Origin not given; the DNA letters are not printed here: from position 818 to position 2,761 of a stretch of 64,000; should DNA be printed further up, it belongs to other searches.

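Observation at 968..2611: Single polypeptide fusing a GT2 glycosyltransferase, a membrane-spanning linker and a SAM methyltransferase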

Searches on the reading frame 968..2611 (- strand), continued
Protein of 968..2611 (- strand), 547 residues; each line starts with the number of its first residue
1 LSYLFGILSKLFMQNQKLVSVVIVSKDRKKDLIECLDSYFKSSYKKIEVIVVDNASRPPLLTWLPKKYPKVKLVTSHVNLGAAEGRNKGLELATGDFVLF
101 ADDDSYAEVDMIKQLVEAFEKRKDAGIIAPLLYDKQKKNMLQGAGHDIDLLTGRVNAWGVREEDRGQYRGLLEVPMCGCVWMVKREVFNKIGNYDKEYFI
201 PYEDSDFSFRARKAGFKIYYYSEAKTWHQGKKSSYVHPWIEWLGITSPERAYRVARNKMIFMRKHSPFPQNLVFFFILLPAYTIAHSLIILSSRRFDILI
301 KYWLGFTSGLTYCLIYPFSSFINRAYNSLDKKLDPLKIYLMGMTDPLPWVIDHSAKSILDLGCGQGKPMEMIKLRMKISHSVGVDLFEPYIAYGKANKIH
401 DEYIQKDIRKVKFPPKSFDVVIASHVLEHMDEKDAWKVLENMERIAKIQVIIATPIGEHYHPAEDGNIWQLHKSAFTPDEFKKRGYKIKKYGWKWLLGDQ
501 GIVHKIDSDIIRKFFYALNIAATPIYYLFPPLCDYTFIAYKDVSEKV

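Call 26: search_protein_families(library=pfam, proteins=[P0121, P0122, P0125, P0133, P0134, P0164, P0006, P0123, P0132, P0140], max_evalue=0.001)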
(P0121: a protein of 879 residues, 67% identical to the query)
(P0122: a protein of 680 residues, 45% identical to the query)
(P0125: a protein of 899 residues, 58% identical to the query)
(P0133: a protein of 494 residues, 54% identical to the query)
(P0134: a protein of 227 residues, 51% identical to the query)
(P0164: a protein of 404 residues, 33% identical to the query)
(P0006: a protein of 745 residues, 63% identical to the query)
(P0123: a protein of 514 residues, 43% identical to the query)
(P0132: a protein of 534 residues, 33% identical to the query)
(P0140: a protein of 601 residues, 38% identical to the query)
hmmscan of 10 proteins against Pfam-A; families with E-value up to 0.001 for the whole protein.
P0121 (879 aa): 4 families
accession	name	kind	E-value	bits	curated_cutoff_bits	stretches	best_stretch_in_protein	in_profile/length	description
PF00535.33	Glycos_transf_2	-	2.1e-26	93.3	23.3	1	11-182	1-167/168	Glycosyl transferase family 2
PF13641.12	Glyco_tranf_2_3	-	1.3e-15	58.5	27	1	10-224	3-216/230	Glycosyltransferase like family 2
PF13632.12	Glyco_trans_2_3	-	2.2e-09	37.9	27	1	88-305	1-183/198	Glycosyl transferase family group 2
PF10111.15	Glyco_tranf_2_2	-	6.6e-09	36.1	27.3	1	24-205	16-202/276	Glycosyltransferase like family 2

P0122 (680 aa): 5 families
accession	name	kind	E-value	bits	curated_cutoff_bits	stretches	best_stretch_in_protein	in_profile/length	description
PF00535.33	Glycos_transf_2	-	1.9e-52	178.1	23.3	2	7-179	1-168/168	Glycosyl transferase family 2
PF13641.12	Glyco_tranf_2_3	-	3.1e-27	96.5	27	2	6-220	3-216/230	Glycosyltransferase like family 2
PF10111.15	Glyco_tranf_2_2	-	1.8e-20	74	27.3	2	7-203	1-204/276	Glycosyltransferase like family 2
PF13632.12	Glyco_trans_2_3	-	5.4e-18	66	27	2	84-277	1-182/198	Glycosyl transferase family group 2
PF02709.20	Glyco_transf_7C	-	1e-09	38.3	23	1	163-210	19-67/78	N-terminal domain of galactosyltransferase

P0125 (899 aa): 4 families
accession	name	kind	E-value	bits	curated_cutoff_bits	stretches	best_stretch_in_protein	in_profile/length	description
PF00535.33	Glycos_transf_2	-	2.1e-22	80.3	23.3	1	12-184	1-168/168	Glycosyl transferase family 2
PF13641.12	Glyco_tranf_2_3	-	2.3e-08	34.8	27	1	11-225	3-216/230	Glycosyltransferase like family 2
PF10111.15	Glyco_tranf_2_2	-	1.9e-07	31.3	27.3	1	13-206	2-202/276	Glycosyltransferase like family 2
PF13632.12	Glyco_trans_2_3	-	1.3e-06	28.8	27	1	89-275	1-174/198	Glycosyl transferase family group 2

P0133 (494 aa): 11 families
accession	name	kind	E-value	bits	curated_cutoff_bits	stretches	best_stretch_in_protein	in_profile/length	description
PF13649.12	Methyltransf_25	-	5.9e-20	72.2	27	1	32-121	2-95/97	Methyltransferase domain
PF08241.18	Methyltransf_11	-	1.2e-19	71.2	21.2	1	32-123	1-91/95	Methyltransferase domain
PF05050.19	Methyltransf_21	-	1.4e-13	51.7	22.7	1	294-437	1-154/173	Methyltransferase FkbM domain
PF13847.12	Methyltransf_31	-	6.3e-12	45.8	27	1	26-126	2-108/145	Methyltransferase domain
PF08242.18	Methyltransf_12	-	1.6e-11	45.2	30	1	32-121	1-94/98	Methyltransferase domain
PF13489.12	Methyltransf_23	-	2e-09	37.8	27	1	24-125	19-114/164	Methyltransferase domain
PF07021.18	MetW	-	2.4e-07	31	21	1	29-128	15-110/193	Methionine biosynthesis protein MetW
PF01728.25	FtsJ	-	3.9e-07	30.6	24.1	0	285-344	18-78/181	FtsJ-like methyltransferase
PF01135.25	PCMT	-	9.4e-06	26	20.3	0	283-341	70-126/210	Protein-L-isoaspartate(D-aspartate) O-methyltransferase (PCMT)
PF02475.24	TRM5-TYW2_MTfase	-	7.1e-05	23.2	28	1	278-341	26-88/164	TRM5/TYW2 methyltransferase domain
PF01209.24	Ubie_methyltran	-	8.6e-05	22.4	20.1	0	25-120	45-144/233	ubiE/COQ5 methyltransferase family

P0134 (227 aa): 6 families
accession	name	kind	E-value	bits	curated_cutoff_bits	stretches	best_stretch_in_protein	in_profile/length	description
PF08241.18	Methyltransf_11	-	5.6e-15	56.2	21.2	1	39-129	1-90/95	Methyltransferase domain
PF13649.12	Methyltransf_25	-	3.4e-14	53.8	27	1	38-127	1-94/97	Methyltransferase domain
PF13847.12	Methyltransf_31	-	2e-08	34.5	27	1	33-134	2-109/145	Methyltransferase domain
PF08242.18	Methyltransf_12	-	3e-08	34.7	30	1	39-128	1-94/98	Methyltransferase domain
PF13489.12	Methyltransf_23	-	7.9e-07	29.4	27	1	32-131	20-113/164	Methyltransferase domain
PF07021.18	MetW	-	3.5e-06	27.2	21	1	34-135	13-110/193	Methionine biosynthesis protein MetW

P0164 (404 aa): 13 families
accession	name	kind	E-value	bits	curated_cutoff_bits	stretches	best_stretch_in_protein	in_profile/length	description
PF08241.18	Methyltransf_11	-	5.8e-34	117.1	21.2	2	9-97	1-89/95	Methyltransferase domain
PF13649.12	Methyltransf_25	-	2.3e-33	115.2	27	2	8-96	1-94/97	Methyltransferase domain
PF07021.18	MetW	-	1.9e-22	80.3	21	2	6-104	15-110/193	Methionine biosynthesis protein MetW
PF13489.12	Methyltransf_23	-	1.8e-21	77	27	2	2-113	20-128/164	Methyltransferase domain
PF13847.12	Methyltransf_31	-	2.3e-19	69.9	27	2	4-107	3-113/145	Methyltransferase domain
PF08242.18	Methyltransf_12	-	4.8e-19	69.3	30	2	9-94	1-91/98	Methyltransferase domain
PF01728.25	FtsJ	-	2.5e-10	41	24.1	1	5-64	22-82/181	FtsJ-like methyltransferase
PF02353.26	CMAS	-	6.4e-08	32.7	27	1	210-308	57-158/273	Mycolic acid cyclopropane synthetase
PF03141.22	Methyltransf_29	-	4.7e-06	25.9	23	0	2-116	115-231/506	Putative S-adenosyl-L-methionine-dependent methyltransferase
PF03848.20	TehB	-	1.6e-05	24.9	20.4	0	219-306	34-124/193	Tellurite resistance protein TehB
PF13679.12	Methyltransf_32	-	8e-05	23.1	27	0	3-62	24-87/143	Methyltransferase domain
PF05175.20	MTS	-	0.00011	22.4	23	0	5-71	32-103/170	Methyltransferase small domain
PF02390.23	Methyltransf_4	-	0.00019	21.4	24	0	6-48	3-46/173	Putative methyltransferase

P0006 (745 aa): 15 families
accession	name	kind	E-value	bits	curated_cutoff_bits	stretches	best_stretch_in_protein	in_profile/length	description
PF08241.18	Methyltransf_11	-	1.2e-28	100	21.2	2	332-421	1-89/95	Methyltransferase domain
PF00535.33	Glycos_transf_2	-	1.2e-27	97.3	23.3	1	8-179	1-167/168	Glycosyl transferase family 2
PF13649.12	Methyltransf_25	-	2.7e-26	92.5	27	2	331-421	1-95/97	Methyltransferase domain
PF08242.18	Methyltransf_12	-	1.6e-17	64.5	30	2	332-420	1-93/98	Methyltransferase domain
PF13847.12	Methyltransf_31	-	6.8e-17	61.9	27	1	326-426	2-108/145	Methyltransferase domain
PF13489.12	Methyltransf_23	-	7.7e-17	62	27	2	325-420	20-109/164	Methyltransferase domain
PF07021.18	MetW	-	7.3e-15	55.5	21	2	329-425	15-108/193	Methionine biosynthesis protein MetW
PF13641.12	Glyco_tranf_2_3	-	3.5e-13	50.5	27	1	7-217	3-212/230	Glycosyltransferase like family 2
PF09243.16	Rsm22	-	4.6e-09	36.5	23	1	329-425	36-138/275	Mitochondrial small ribosomal subunit Rsm22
PF10111.15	Glyco_tranf_2_2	-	4.7e-08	33.3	27.3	1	10-200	3-200/276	Glycosyltransferase like family 2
PF13632.12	Glyco_trans_2_3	-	3.3e-05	24.2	27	1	85-270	1-173/198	Glycosyl transferase family group 2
PF02353.26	CMAS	-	7.6e-05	22.6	27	1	329-422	64-159/273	Mycolic acid cyclopropane synthetase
PF19742.4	DUF6231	-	0.00016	22.8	35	0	375-431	33-88/145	Family of unknown function (DUF6231)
PF08003.17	Methyltransf_9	-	0.00048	19.6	23.8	0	316-403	104-195/315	Protein of unknown function (DUF1698)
PF05401.17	NodS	-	0.00062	20.1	24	0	325-410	41-126/201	Nodulation protein S (NodS)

P0123 (514 aa): 8 families
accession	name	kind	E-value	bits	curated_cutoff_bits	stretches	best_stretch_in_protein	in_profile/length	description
PF00535.33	Glycos_transf_2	-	6.7e-19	68.9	23.3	1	7-116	1-113/168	Glycosyl transferase family 2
PF13632.12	Glyco_trans_2_3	-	2.5e-08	34.4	27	1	84-290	1-183/198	Glycosyl transferase family group 2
PF08241.18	Methyltransf_11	-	5.8e-08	33.7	21.2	1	333-415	1-82/95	Methyltransferase domain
PF13649.12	Methyltransf_25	-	6.3e-08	33.6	27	1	332-419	1-92/97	Methyltransferase domain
PF13641.12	Glyco_tranf_2_3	-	9e-08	32.8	27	1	6-222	3-216/230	Glycosyltransferase like family 2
PF13489.12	Methyltransf_23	-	7.8e-06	26.1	27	1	325-423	19-111/164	Methyltransferase domain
PF10111.15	Glyco_tranf_2_2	-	4.1e-05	23.7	27.3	1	24-219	17-218/276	Glycosyltransferase like family 2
PF08242.18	Methyltransf_12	-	5.9e-05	24.2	30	1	333-414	1-86/98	Methyltransferase domain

P0132 (534 aa): 12 families
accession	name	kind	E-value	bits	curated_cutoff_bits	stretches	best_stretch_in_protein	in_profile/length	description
PF00535.33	Glycos_transf_2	-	8.4e-18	65.3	23.3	1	4-166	1-164/168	Glycosyl transferase family 2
PF13641.12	Glyco_tranf_2_3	-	8.6e-18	65.6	27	1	3-206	3-211/230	Glycosyltransferase like family 2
PF08241.18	Methyltransf_11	-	6.5e-14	52.8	21.2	1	333-421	1-89/95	Methyltransferase domain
PF13649.12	Methyltransf_25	-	1.5e-12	48.4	27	1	332-420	1-94/97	Methyltransferase domain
PF07021.18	MetW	-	8e-09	35.8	21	1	327-429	12-111/193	Methionine biosynthesis protein MetW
PF13632.12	Glyco_trans_2_3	-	2.1e-07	31.4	27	1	80-261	2-179/198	Glycosyl transferase family group 2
PF08242.18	Methyltransf_12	-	3.1e-06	28.3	30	1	333-419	1-92/98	Methyltransferase domain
PF13489.12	Methyltransf_23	-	5.6e-06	26.6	27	1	326-407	20-98/164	Methyltransferase domain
PF10111.15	Glyco_tranf_2_2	-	1.6e-05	25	27.3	0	31-96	30-101/276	Glycosyltransferase like family 2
PF13506.12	Glyco_transf_21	-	2.1e-05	24.5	21.7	1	71-202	25-150/174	Glycosyl transferase family 21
PF13847.12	Methyltransf_31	-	2.5e-05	24.4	27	1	330-424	5-106/145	Methyltransferase domain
PF02709.20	Glyco_transf_7C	-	0.00053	20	23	0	159-199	24-65/78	N-terminal domain of galactosyltransferase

P0140 (601 aa): 13 families
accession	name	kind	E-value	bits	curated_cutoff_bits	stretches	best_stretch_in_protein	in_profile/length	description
PF13489.12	Methyltransf_23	-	1.5e-30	106.5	27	1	373-538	1-163/164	Methyltransferase domain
PF00535.33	Glycos_transf_2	-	1.9e-28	99.9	23.3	1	9-146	1-135/168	Glycosyl transferase family 2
PF13641.12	Glyco_tranf_2_3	-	6.1e-19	69.4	27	1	8-217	3-213/230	Glycosyltransferase like family 2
PF08241.18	Methyltransf_11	-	1.4e-18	67.7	21.2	1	400-491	1-95/95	Methyltransferase domain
PF13649.12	Methyltransf_25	-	4.5e-14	53.3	27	1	399-487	1-97/97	Methyltransferase domain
PF08242.18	Methyltransf_12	-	1.6e-13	51.7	30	1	400-489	1-98/98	Methyltransferase domain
PF07021.18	MetW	-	2.1e-11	44.3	21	1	389-502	7-118/193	Methionine biosynthesis protein MetW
PF10111.15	Glyco_tranf_2_2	-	4.8e-11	43.1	27.3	1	9-216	1-217/276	Glycosyltransferase like family 2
PF13847.12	Methyltransf_31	-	3.2e-10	40.3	27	1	398-498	6-117/145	Methyltransferase domain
PF13632.12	Glyco_trans_2_3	-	1.1e-08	35.6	27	1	86-266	1-177/198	Glycosyl transferase family group 2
PF05219.18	DREV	-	3.9e-05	23.4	26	1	393-491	92-186/265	DREV methyltransferase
PF08003.17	Methyltransf_9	-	0.00032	20.2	23.8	1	398-493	118-219/315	Protein of unknown function (DUF1698)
PF13506.12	Glyco_transf_21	-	0.00037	20.4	21.7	1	78-228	25-165/174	Glycosyl transferase family 21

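Call 33: search_solved_structures(query=A1, max_evalue=0.001)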
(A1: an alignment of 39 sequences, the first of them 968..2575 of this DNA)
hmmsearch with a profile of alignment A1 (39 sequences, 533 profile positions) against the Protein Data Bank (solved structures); distinct sequences matched with E-value up to 0.001: 78 (the best 60 are shown).
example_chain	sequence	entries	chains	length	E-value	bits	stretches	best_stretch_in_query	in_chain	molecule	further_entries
8vh7_A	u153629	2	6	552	2.2e-16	62.6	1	4-116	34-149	Heparosan synthase B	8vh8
8viw_A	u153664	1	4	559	3.4e-16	62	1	4-116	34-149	Heparosan synthase B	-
2z87_A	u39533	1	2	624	3.8e-16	61.9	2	5-112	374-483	Chondroitin synthase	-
2z86_A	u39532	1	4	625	3.8e-16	61.9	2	5-112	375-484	Chondroitin synthase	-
6p61_A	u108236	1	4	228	4.4e-16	61.6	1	2-117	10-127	Glycosyltransferase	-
5hea_A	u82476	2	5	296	7.1e-16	61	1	4-110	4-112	Putative glycosyltransferase (GalT1)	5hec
3bcv_A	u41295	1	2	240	2.5e-14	55.9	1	6-109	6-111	Putative glycosyltransferase protein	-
5tze_C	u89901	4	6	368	1.6e-11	46.6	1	7-109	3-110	Glycosyl transferase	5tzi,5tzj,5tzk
5tz8_A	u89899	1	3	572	2.9e-11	45.8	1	7-109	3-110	Glycosyl transferase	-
9jma_A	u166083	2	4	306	7.6e-11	44.4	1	6-96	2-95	GalNAc(5)-diNAcBac-PP-undecaprenol beta-1,3-glucosyltransferase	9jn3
3jwi_A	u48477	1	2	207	5.2e-10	41.6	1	336-482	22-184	Methyltransferase type 12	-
5dm2_A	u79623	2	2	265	5.5e-10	41.5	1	311-410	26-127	Methyltransferase domain family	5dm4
5dm1_A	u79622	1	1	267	5.6e-10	41.5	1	311-410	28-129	Methyltransferase domain family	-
4kwc_A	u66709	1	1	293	6.5e-10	41.3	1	311-410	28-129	BpumL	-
6h1j_A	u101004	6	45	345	9.8e-10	40.7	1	4-111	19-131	Probable ss-1,3-N-acetylglucosaminyltransferase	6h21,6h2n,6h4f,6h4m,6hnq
5mlz_A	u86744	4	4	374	3.7e-07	32.2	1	4-115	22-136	Dolichol monophosphate mannose synthase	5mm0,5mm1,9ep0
4fix_A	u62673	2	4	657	2.1e-05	26.4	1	62-219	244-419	UDP-galactofuranosyl transferase GlfT2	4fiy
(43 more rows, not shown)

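Call 35: find_encoding_contigs(protein=P0022, flank=8000, max_places=1)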
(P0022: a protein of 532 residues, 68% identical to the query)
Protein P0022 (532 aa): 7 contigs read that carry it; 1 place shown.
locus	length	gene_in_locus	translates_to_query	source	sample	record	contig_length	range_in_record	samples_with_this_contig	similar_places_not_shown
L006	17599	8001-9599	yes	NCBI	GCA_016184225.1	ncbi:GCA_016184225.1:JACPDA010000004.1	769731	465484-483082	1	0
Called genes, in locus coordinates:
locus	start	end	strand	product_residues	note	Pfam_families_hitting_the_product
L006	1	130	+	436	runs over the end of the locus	PF01210:NAD_Gly3P_dh_N (faint), PF03446:NAD_binding_2 (weak), PF03721:UDPG_MGDP_dh_N, PF00984:UDPG_MGDP_dh, PF03720:UDPG_MGDP_dh_C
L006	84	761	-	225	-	-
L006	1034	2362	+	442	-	PF00884:Sulfatase (weak)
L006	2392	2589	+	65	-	-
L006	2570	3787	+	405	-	PF00534:Glycos_transf_1, PF13692:Glyco_trans_1_4, PF13524:Glyco_trans_1_2 (weak)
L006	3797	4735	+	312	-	PF00535:Glycos_transf_2, PF10111:Glyco_tranf_2_2, PF13641:Glyco_tranf_2_3, PF13506:Glyco_transf_21, PF13632:Glyco_trans_2_3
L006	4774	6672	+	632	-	-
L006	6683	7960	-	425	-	PF00070:Pyr_redox (faint), PF01266:DAO, PF01593:Amino_oxidase, PF03486:HI0933_like (faint), PF07992:Pyr_redox_2 (faint), PF13450:NAD_binding_8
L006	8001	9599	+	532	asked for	PF00535:Glycos_transf_2, PF10111:Glyco_tranf_2_2, PF13641:Glyco_tranf_2_3, PF13489:Methyltransf_23, PF08241:Methyltransf_11, PF08242:Methyltransf_12, PF13649:Methyltransf_25, PF13847:Methyltransf_31, +2 more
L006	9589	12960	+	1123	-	PF11847:GT-C_AftD (faint), PF18915:DUF5667 (weak)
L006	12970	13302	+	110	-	-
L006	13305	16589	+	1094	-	PF11847:GT-C_AftD (weak)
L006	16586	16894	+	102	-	-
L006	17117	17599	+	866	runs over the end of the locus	-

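Call 36: find_encoding_contigs(protein=P0087, flank=8000, max_places=1)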
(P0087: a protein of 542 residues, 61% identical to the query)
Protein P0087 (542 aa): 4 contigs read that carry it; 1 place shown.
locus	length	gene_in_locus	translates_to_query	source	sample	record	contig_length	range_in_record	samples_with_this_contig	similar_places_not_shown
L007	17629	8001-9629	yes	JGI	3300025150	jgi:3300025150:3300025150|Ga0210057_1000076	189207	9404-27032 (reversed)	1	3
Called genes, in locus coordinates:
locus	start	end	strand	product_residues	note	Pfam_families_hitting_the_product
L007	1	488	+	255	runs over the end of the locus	PF00583:Acetyltransf_1, PF13673:Acetyltransf_10, PF13508:Acetyltransf_7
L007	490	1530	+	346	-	PF00535:Glycos_transf_2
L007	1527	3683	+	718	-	PF11847:GT-C_AftD (faint)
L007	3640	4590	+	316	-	PF13489:Methyltransf_23, PF08241:Methyltransf_11, PF08242:Methyltransf_12, PF13649:Methyltransf_25, PF13847:Methyltransf_31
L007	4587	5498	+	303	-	PF00535:Glycos_transf_2, PF10111:Glyco_tranf_2_2, PF13506:Glyco_transf_21 (weak), PF13641:Glyco_tranf_2_3, PF13632:Glyco_trans_2_3 (weak)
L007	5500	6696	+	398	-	PF00534:Glycos_transf_1, PF13692:Glyco_trans_1_4, PF13524:Glyco_trans_1_2 (faint)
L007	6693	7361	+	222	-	PF13489:Methyltransf_23, PF13847:Methyltransf_31, PF08241:Methyltransf_11, PF08242:Methyltransf_12, PF13649:Methyltransf_25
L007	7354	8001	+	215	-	PF01209:Ubie_methyltran, PF13489:Methyltransf_23, PF13847:Methyltransf_31, PF08241:Methyltransf_11, PF08242:Methyltransf_12, PF13649:Methyltransf_25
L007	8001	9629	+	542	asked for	PF00535:Glycos_transf_2, PF10111:Glyco_tranf_2_2, PF13641:Glyco_tranf_2_3, PF13489:Methyltransf_23, PF08241:Methyltransf_11, PF08242:Methyltransf_12, PF13649:Methyltransf_25, PF13847:Methyltransf_31, +2 more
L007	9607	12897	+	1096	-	PF11847:GT-C_AftD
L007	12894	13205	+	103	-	-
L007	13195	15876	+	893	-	-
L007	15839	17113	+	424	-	PF01943:Polysacc_synt, PF13440:Polysacc_synt_3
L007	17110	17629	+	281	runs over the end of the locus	-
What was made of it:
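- One related locus has a Wzx-type Polysacc_synt gene instead (call 36).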

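Call 40: find_related_loci(query=A1, collection=genome_contigs, flank=6000)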
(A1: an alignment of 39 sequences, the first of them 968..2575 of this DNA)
Query A1 (535 aa) in genome_contigs; peptide patterns used: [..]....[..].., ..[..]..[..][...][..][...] (x = any residue, [..] = any of these).
67 stretches matched a pattern; 19 encode a relative of the query (tblastn E <= 1e-3); 18 distinct loci.
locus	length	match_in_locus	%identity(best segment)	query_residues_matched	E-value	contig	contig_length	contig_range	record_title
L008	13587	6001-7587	68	6-534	0e+0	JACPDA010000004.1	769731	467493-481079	MAG: Candidatus Daviesbacteria bacterium isolate NC_groundwater_297_Ag_B-0.1um_41_14 S7_GD2017_3_B1_scaffold_1, whole ge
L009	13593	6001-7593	69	3-533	0e+0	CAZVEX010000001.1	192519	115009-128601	MAG TPA_asm: uncultured Gammaproteobacteria bacterium isolate binchicken_co38_210 genome assembly, contig: NODE_177_leng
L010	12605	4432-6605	68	4-533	0e+0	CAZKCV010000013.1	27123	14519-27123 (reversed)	MAG TPA_asm: uncultured Gammaproteobacteria bacterium isolate binchicken_co251_142 genome assembly, contig: NODE_2416_le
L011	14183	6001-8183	66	4-535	0e+0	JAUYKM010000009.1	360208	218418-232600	MAG: Candidatus Daviesbacteria bacterium isolate C24_metabat.bin.195_sub C24_k141_65138, whole genome shotgun sequence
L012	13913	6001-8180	65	3-533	0e+0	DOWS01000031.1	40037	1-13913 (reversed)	MAG TPA_asm: Candidatus Daviesbacteria bacterium isolate UBA9644 contig_1543, whole genome shotgun sequence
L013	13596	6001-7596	61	1-533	0e+0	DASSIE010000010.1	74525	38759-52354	MAG TPA_asm: Patescibacteria group bacterium isolate SMAG_U1079 k141_510940, whole genome shotgun sequence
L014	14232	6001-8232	62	1-534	0e+0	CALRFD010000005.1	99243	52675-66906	MAG: Patescibacteria group bacterium isolate Ike-100m-12 genome assembly, contig: Ike-100-c67, whole genome shotgun sequ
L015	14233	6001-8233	58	1-534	0e+0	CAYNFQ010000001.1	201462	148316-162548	MAG TPA_asm: uncultured Gammaproteobacteria bacterium isolate binchicken_co110_279 genome assembly, contig: NODE_160_len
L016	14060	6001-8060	50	2-533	4e-177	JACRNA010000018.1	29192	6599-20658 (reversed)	MAG: Candidatus Amesbacteria bacterium isolate NC_groundwater_1921_Pr3_S-0.2um_39_4 scaffold_44540, whole genome shotgun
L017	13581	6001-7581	66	7-533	0e+0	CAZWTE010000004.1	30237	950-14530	MAG TPA_asm: uncultured Gammaproteobacteria bacterium isolate binchicken_co144_909 genome assembly, contig: NODE_3165_le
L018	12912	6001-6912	63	6-309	2e-135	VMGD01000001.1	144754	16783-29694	MAG: Microgenomates group bacterium Gr01-1014_7 G01um10147_scaffold_25, whole genome shotgun sequence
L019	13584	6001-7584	52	4-533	0e+0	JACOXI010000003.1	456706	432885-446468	MAG: Candidatus Daviesbacteria bacterium isolate NC_groundwater_149_Ag_S-0.1um_39_14 S4_GD2017_2_S1_scaffold_3, whole ge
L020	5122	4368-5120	74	4-254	3e-130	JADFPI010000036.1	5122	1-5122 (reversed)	MAG: Patescibacteria group bacterium isolate B72T1L10 B72T1L10_NODE30372, whole genome shotgun sequence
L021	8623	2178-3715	60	2-521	1e-133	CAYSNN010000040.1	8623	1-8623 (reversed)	MAG TPA_asm: uncultured Gammaproteobacteria bacterium isolate binchicken_co251_42 genome assembly, contig: NODE_11693_le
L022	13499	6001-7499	53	3-530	2e-111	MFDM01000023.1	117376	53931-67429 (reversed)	MAG: Candidatus Daviesbacteria bacterium RIFCSPLOWO2_01_FULL_39_12 rifcsplowo2_01_scaffold_352, whole genome shotgun seq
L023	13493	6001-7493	53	7-520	2e-105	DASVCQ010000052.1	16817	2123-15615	MAG TPA_asm: Patescibacteria group bacterium isolate SMAG_U2010 k141_1412731, whole genome shotgun sequence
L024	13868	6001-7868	56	7-304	2e-110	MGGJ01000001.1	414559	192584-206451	MAG: Candidatus Woesebacteria bacterium RIFCSPHIGHO2_01_FULL_39_32 rifcsphigho2_01_scaffold_107, whole genome shotgun se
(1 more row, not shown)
